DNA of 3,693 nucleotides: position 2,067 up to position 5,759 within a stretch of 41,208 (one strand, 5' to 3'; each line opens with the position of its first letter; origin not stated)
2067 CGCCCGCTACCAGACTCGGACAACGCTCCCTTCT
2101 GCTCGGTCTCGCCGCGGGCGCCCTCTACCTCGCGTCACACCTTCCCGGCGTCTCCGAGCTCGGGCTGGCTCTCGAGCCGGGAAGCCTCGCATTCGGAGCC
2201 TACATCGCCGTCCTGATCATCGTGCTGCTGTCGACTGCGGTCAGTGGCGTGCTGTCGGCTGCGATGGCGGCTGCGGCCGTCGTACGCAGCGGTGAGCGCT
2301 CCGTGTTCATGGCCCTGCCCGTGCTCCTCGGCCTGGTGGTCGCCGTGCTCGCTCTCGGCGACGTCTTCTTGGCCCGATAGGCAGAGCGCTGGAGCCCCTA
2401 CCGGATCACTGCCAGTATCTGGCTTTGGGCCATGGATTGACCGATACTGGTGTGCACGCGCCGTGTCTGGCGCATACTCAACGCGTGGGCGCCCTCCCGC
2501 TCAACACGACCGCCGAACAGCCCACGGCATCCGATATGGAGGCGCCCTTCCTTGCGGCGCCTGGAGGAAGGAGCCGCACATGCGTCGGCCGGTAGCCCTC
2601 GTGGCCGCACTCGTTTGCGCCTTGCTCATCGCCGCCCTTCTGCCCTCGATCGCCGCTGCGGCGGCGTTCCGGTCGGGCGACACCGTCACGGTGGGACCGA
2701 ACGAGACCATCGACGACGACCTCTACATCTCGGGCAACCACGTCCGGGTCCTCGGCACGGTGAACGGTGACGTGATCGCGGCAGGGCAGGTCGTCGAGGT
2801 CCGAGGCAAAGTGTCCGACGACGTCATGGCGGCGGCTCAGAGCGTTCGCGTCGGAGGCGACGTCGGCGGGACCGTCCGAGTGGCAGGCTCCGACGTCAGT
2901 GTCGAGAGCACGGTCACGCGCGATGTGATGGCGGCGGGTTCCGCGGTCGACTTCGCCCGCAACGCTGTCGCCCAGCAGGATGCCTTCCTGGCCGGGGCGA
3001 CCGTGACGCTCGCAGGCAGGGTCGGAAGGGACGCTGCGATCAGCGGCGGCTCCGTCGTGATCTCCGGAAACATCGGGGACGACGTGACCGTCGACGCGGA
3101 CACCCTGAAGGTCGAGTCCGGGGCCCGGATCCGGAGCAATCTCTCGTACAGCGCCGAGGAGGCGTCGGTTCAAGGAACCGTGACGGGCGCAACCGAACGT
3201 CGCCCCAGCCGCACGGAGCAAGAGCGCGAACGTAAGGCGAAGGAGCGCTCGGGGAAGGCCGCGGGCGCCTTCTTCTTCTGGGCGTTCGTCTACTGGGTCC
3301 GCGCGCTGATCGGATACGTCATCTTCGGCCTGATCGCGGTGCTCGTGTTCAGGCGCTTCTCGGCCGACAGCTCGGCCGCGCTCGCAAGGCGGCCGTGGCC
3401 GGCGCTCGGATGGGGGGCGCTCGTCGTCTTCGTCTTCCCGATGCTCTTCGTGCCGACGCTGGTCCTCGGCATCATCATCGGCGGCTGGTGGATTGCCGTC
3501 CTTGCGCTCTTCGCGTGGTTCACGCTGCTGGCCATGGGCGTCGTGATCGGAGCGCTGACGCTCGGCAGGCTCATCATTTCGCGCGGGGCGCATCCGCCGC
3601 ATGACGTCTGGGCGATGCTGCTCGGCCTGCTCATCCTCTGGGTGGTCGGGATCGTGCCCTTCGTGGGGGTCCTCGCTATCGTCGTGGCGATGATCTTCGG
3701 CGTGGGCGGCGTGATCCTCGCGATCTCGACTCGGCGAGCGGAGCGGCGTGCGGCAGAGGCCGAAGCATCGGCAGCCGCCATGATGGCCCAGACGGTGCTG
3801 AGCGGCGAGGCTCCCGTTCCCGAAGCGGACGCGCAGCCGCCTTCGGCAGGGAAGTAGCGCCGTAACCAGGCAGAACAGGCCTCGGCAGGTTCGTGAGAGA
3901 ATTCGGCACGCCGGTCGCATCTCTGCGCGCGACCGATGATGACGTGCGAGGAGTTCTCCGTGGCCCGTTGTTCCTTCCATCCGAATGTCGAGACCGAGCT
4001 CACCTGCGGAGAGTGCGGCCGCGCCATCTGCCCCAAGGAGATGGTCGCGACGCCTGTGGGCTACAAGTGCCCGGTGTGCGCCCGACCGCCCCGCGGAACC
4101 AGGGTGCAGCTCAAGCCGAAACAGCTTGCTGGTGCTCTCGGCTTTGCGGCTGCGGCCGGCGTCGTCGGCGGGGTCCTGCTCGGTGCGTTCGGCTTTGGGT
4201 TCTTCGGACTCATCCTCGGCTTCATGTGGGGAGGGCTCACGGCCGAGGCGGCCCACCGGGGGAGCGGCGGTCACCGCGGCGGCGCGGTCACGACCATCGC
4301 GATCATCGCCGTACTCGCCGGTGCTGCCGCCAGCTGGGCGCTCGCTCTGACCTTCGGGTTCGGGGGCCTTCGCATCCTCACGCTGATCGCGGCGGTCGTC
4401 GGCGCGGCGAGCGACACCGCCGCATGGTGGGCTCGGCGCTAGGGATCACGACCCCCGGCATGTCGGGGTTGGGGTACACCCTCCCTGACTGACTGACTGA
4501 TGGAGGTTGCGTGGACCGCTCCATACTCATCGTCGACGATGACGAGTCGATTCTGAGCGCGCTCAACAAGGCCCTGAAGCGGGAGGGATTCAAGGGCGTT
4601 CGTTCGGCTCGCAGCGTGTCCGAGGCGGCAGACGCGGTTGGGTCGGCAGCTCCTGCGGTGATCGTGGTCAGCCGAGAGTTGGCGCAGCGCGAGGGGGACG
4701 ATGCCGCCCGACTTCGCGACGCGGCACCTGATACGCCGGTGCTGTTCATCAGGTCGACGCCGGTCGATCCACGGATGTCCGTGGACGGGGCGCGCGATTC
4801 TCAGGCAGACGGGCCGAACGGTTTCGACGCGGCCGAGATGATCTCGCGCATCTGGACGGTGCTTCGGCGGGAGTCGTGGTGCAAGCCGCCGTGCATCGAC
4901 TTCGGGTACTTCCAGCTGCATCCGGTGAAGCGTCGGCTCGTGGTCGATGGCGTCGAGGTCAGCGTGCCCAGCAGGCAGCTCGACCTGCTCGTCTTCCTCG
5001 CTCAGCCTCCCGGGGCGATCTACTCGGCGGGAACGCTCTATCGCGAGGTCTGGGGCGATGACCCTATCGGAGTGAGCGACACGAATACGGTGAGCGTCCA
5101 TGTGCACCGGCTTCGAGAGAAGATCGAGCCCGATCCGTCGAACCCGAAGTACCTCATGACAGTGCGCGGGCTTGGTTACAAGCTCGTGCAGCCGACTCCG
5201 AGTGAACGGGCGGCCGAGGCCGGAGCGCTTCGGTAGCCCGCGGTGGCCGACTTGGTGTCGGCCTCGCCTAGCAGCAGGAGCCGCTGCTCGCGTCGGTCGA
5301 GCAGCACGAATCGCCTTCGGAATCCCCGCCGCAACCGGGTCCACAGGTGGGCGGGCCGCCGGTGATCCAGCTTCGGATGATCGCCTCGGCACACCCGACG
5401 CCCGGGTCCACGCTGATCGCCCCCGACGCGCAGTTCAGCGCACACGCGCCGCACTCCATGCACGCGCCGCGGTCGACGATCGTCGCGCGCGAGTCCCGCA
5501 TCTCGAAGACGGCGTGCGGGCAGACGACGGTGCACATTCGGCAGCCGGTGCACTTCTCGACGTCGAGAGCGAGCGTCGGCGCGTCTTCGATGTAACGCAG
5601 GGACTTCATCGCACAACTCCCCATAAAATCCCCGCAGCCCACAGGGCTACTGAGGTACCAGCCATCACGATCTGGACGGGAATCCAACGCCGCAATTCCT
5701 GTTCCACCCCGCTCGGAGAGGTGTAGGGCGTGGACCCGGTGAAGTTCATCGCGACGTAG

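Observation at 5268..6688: hgcA-hgcB mercury-methylation gene pair in an actinobacterium-like, GC-rich genome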

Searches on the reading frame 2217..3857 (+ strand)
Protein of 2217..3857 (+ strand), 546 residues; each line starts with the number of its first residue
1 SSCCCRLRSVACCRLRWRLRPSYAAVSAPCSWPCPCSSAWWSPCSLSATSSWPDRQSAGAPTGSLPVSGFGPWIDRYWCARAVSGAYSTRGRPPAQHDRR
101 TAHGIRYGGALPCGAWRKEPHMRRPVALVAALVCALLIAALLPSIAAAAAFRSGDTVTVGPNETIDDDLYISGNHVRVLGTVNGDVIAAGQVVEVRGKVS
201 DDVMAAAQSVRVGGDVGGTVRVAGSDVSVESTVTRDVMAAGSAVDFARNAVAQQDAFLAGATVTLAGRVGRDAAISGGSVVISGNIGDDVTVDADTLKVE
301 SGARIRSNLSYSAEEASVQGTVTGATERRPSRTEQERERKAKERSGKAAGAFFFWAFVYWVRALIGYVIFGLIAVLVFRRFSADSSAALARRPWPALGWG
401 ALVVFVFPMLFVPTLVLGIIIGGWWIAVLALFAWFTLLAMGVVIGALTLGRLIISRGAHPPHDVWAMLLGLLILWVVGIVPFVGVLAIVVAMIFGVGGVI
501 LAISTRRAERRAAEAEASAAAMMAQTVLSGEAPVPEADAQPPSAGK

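Call 12: search_protein_families(library=pfam, proteins=[window:2217-3857:+], max_evalue=0.001)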
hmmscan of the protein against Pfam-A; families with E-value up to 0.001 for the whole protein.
window:2217-3857:+ (546 aa): 1 family
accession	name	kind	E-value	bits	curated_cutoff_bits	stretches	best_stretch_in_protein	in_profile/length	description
PF04519.19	Bactofilin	-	1.6e-07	31.9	27.9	0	160-234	4-77/98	Polymer-forming cytoskeletal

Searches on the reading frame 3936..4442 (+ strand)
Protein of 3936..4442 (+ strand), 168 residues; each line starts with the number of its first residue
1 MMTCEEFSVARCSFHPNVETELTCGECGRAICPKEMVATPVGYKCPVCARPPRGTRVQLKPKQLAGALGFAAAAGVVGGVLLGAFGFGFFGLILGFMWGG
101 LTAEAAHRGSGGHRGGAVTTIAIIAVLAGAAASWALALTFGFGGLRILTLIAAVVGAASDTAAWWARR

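Call 4: search_protein_families(library=pfam, proteins=[window:3936-4442:+], max_evalue=0.01)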
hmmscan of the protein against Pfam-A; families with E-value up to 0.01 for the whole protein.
window:3936-4442:+ (168 aa): 0 families

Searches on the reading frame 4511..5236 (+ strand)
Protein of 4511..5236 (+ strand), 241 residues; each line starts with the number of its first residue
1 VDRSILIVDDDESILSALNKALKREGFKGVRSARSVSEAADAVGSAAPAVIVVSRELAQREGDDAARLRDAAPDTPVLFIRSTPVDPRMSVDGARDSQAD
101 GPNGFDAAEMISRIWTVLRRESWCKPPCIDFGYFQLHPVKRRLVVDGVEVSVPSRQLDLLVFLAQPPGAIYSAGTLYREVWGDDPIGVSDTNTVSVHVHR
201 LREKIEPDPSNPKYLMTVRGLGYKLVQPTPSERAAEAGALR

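Call 4: search_protein_families(library=pfam, proteins=[window:4511-5236:+], max_evalue=0.01)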
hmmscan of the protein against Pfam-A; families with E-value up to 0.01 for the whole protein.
window:4511-5236:+ (241 aa): 2 families
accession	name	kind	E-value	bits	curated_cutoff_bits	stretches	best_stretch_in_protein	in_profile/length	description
PF00486.34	Trans_reg_C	-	4.7e-22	78.3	26.2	1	149-225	3-77/77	Transcriptional regulatory protein, C terminal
PF00072.30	Response_reg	-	6.9e-09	36.3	30.2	1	5-80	1-76/111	Response regulator receiver domain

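Call 5: search_protein_families(library=ncbifam, proteins=[window:4511-5236:+], max_evalue=0.01)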
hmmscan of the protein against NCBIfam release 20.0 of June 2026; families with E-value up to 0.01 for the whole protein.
window:4511-5236:+ (241 aa): 54 families (the best 25 are shown)
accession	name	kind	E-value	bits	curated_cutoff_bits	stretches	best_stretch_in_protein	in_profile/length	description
NF040689.1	MtrAB_MtrA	equivalog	2.3e-30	105.6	300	1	5-224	1-217/219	MtrAB system response regulator MtrA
NF040534.1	resp_reg_YycF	equivalog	7.1e-26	90.9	340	1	4-227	2-229/231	response regulator YycF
TIGR02154.1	PhoB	equivalog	2e-24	86.1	296.2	1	1-225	1-225/226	phosphate regulon transcriptional regulator PhoB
NF045944.1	ResRegRpaBCyano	equivalog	1.5e-23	83.4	330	1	6-225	1-227/229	response regulator transcription factor RpaB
NF041733.1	resp_reg_CseB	equivalog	7.3e-20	71.3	350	1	4-226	2-227/228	two-component system response regulator CseB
NF045914.1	RespRegNblR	equivalog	1.1e-19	70.9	300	1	4-225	8-225/228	response regulator transcription factor NblR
TIGR01387.1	cztR_silR_copR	subfamily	1.2e-19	70.9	279.2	1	5-225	1-218/218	heavy metal response regulator transcription factor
NF008296.0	PRK11083.1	equivalog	5.1e-19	68.6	273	1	3-225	4-225/228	two-component system response regulator CreB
NF033120.0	vanR_FM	exception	9e-19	68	460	1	4-225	5-229/231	vancomycin resistance response regulator transcription factor, VanR-F/VanR-M family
NF053854.1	RespRegPhoBBctds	equivalog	2.2e-18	66.4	270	1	5-225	1-224/225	two-component system response regulator PhoB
NF007005.1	PRK09468.1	equivalog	7.2e-18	64.9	331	1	3-226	4-232/237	osmolarity response regulator transcription factor OmpR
NF033117.2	vanR_ACDEGLN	exception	2e-17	63.6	350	1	5-225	1-225/226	VanR-ABDEGLN family response regulator transcription factor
NF007928.2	PRK10643.1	equivalog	8.4e-17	61.5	330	1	5-225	3-216/216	two-component system response regulator PmrA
NF007820.0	PRK10529.1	equivalog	2.4e-15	56.6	325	1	4-226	3-224/225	two-component system response regulator KdpE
NF008567.0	PRK11517.1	equivalog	1.8e-14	53.7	353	1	47-227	44-220/223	response regulator transcription factor HprR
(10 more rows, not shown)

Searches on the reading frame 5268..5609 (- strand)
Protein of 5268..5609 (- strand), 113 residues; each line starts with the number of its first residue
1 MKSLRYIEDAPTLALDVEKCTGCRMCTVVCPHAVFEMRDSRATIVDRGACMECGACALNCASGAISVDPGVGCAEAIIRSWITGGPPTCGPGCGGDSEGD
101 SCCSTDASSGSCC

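Call 4: search_protein_families(library=pfam, proteins=[window:5268-5609:-], max_evalue=0.01)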
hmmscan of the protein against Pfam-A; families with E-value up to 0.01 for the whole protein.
window:5268-5609:- (113 aa): 12 families
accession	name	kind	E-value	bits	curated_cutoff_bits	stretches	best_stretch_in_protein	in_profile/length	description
PF00037.32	Fer4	-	1.5e-09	37.7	21.1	2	15-34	3-22/24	4Fe-4S binding domain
PF13187.11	Fer4_9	-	4.4e-09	36.7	27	1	19-65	1-52/52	4Fe-4S dicluster domain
PF12797.12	Fer4_2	-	1.2e-07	31.7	24.5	2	15-31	5-21/22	4Fe-4S binding domain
PF13237.11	Fer4_10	-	1.3e-07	31.8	25.5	1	15-60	4-52/53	4Fe-4S dicluster domain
PF12838.12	Fer4_7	-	1.7e-07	32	27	1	19-64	1-52/52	4Fe-4S dicluster domain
PF12837.12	Fer4_6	-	5e-07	29.8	25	1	16-35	5-24/24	4Fe-4S binding domain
PF14697.11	Fer4_21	-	6.5e-07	29.8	35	1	13-34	34-56/59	4Fe-4S dicluster domain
PF13183.11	Fer4_8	-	1.9e-06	28.7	27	1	17-33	51-67/68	4Fe-4S dicluster domain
PF13484.11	Fer4_16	-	6.3e-06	27.3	30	1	19-38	1-20/66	4Fe-4S double cluster binding domain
PF13370.11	Fer4_13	-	0.0005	21.1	24.5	0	16-40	2-25/58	4Fe-4S single cluster domain of Ferredoxin I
PF12800.12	Fer4_4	-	0.0011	19.5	24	1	18-31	2-15/17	4Fe-4S binding domain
PF13534.11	Fer4_17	-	0.0014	19.6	22.2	1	16-33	42-59/61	4Fe-4S dicluster domain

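Call 5: search_protein_families(library=ncbifam, proteins=[window:5268-5609:-], max_evalue=0.01)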
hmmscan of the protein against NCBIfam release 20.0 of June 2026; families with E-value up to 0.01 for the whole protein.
window:5268-5609:- (113 aa): 60 families (the best 25 are shown)
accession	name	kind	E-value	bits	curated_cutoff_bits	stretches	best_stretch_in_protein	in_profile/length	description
NF040864.1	HgcB_ferredoxin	equivalog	5.8e-34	115.8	99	1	5-103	1-93/93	mercury methylation ferredoxin HgcB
NF043039.1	HgcAB_like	equivalog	4.5e-14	52.8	285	1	11-66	293-350/350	HgcAB-like fusion protein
NF040770.1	hetero_SS_HdrA2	exception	6.4e-10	37.8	1100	1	9-67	568-625/777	CoB-CoM heterodisulfide reductase HdrA2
TIGR02179.1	PorD_KorD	subfamily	2e-09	37.4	60.05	1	15-67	22-74/78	2-oxoacid:acceptor oxidoreductase, delta subunit, pyruvate/2-ketoisovalerate family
NF038196.1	ferrodoxin_EFR1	subfamily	2.8e-09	37.4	75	1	14-67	181-231/242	EFR1 family ferrodoxin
NF006221.0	PRK08348.1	subfamily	5.1e-09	35.9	124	1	13-67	39-94/136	NADH-plastoquinone oxidoreductase subunit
NF040684.1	PorD_Arch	equivalog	1.5e-08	34.6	120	1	15-67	29-81/85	pyruvate synthase subunit PorD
NF007382.0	PRK09898.1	equivalog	1.8e-07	30.9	213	1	3-67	139-200/208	ferredoxin-like protein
TIGR02700.1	flavo_MJ0208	hypoth_equivalog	3.6e-07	29.7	251.35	1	14-66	144-195/234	dihydromethanopterin reductase (acceptor)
TIGR02494.1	PFLE_PFLC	subfamily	7.1e-07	28.8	174.35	1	9-68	39-100/293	glycyl-radical enzyme activating protein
NF045790.1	OxalOxreddelta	equivalog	7.5e-07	28.6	230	1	15-69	257-310/316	oxalate oxidoreductase subunit delta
NF007203.0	PRK09624.1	equivalog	1.4e-06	28.5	171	1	16-66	49-99/105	pyuvate ferredoxin oxidoreductase subunit delta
NF043069.1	T4HPD_activ_SAM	equivalog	2.7e-06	27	425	1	13-65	46-97/299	trans-4-hydroxy-L-proline dehydratase activase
NF045874.1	Vhu_polyferre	exception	2.7e-06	26.4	600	1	15-71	193-249/381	F420-non-reducing hydrogenase associated-polyferredoxin VhuB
NF048010.1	SfplDhtActHpsHDes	equivalog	2.8e-06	26.4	430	1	10-67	47-107/298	(2S)-3-sulfopropanediol dehydratase activating enzyme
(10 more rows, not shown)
